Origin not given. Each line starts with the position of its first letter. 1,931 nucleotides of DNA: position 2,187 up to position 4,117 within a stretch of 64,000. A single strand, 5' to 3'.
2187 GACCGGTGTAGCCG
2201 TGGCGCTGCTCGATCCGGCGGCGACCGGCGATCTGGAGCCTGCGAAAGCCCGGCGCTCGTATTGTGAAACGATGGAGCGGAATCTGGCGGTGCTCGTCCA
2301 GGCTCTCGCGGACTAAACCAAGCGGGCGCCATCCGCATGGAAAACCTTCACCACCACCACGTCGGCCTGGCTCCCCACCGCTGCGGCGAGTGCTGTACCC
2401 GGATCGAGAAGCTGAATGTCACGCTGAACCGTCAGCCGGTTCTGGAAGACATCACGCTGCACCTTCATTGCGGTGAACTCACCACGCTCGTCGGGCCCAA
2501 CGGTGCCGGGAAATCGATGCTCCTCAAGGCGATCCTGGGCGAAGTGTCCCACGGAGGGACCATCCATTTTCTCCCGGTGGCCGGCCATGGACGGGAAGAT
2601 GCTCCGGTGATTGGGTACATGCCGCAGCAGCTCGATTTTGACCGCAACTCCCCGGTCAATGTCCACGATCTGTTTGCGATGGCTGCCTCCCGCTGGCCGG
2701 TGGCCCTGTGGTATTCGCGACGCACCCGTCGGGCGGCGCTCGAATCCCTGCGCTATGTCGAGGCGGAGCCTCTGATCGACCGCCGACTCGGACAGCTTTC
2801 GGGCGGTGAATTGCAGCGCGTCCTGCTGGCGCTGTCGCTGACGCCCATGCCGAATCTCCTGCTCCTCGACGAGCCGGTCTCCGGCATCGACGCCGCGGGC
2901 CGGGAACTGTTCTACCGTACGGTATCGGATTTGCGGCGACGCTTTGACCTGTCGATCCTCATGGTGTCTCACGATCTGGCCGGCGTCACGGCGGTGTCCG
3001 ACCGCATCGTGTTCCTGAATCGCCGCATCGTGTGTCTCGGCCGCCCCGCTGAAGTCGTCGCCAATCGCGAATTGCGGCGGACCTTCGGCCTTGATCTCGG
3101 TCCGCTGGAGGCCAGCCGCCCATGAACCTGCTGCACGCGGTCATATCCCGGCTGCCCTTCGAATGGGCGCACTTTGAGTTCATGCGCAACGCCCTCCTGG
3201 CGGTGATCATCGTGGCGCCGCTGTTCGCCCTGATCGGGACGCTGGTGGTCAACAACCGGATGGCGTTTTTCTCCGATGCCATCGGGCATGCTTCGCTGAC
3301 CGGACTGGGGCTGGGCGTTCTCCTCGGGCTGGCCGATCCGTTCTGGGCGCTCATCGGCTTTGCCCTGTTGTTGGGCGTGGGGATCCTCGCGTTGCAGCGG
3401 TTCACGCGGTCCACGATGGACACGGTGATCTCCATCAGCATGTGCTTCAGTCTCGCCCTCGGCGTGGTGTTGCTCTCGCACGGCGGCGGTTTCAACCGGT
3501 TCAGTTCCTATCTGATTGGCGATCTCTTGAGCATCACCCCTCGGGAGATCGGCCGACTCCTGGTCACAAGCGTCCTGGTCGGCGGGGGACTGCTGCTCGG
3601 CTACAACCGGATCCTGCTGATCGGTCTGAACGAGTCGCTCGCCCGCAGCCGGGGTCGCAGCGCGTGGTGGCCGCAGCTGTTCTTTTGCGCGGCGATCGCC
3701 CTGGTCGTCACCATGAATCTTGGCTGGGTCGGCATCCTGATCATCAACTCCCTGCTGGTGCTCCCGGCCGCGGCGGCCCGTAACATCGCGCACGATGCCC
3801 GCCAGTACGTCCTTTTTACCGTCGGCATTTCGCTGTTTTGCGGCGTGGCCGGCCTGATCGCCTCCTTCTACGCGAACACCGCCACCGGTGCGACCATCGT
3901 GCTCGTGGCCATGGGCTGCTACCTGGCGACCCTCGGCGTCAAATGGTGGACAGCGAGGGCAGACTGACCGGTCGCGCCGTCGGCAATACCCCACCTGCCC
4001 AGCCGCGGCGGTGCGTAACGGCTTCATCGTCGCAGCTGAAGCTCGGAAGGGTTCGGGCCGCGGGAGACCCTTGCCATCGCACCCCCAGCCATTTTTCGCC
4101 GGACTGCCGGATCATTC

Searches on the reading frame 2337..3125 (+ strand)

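Call 93: search_protein_families(library=pfam, proteins=[window:2337-3125:+], max_evalue=0.00001)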
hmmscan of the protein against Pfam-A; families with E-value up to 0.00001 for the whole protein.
window:2337-3125:+ (262 aa): 2 families
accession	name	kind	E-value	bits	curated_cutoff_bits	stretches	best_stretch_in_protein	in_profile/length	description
PF00005.33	ABC_tran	-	9.4e-23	81.8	25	1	36-181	1-136/137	ABC transporter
PF13304.12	AAA_21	-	7.8e-09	36.4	27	0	48-66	1-19/304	AAA domain, putative AbiEii toxin, Type IV TA system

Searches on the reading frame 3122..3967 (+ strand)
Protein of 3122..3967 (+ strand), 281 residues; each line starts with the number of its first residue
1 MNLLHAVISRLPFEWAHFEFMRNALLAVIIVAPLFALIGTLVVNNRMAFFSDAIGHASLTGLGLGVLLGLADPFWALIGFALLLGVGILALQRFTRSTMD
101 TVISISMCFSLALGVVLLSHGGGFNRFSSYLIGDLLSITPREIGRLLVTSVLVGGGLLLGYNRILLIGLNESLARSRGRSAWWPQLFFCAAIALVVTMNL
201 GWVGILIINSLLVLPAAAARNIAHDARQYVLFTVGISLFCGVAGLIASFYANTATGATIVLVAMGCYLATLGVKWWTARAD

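Call 93: search_protein_families(library=pfam, proteins=[window:3122-3967:+], max_evalue=0.00001)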
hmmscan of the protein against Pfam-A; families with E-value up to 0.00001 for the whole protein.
window:3122-3967:+ (281 aa): 1 family
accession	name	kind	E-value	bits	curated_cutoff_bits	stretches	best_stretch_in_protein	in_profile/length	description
PF00950.22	ABC-3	-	3.8e-49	168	20.1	1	18-271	2-255/258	ABC 3 transport family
